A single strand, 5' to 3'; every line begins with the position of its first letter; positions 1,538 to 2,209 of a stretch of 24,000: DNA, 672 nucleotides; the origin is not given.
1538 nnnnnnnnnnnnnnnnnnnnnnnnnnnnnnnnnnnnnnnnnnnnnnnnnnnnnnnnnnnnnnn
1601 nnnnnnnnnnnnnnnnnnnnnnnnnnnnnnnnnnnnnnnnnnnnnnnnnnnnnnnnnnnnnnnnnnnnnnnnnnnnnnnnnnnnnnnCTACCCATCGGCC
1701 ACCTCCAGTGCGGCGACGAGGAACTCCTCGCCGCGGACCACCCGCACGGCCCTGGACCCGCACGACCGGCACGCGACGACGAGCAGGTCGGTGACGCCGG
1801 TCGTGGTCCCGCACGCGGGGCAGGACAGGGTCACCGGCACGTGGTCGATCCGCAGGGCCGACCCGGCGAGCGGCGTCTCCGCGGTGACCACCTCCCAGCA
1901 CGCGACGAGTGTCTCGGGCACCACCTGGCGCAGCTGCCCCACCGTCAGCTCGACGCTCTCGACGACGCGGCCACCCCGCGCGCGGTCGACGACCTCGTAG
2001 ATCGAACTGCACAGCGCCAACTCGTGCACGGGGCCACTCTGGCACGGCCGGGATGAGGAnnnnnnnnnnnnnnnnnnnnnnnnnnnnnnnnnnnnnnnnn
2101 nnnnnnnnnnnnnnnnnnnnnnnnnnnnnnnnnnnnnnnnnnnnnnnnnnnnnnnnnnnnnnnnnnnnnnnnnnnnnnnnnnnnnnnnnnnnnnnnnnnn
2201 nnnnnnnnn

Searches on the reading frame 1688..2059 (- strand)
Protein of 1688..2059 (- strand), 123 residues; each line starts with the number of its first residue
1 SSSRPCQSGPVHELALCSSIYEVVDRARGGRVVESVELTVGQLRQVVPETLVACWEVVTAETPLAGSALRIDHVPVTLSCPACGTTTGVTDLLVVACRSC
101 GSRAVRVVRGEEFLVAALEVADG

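Call 10: search_protein_families(library=pfam, proteins=[window:1688-2059:-], max_evalue=0.001)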
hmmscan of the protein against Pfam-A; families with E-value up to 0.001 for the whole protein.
window:1688-2059:- (123 aa): 1 family
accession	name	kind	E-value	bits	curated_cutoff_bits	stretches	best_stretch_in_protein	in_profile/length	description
PF01155.25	HypA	-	1.5e-25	89.8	28.9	1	12-120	2-112/112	Hydrogenase/urease nickel incorporation, metallochaperone, hypA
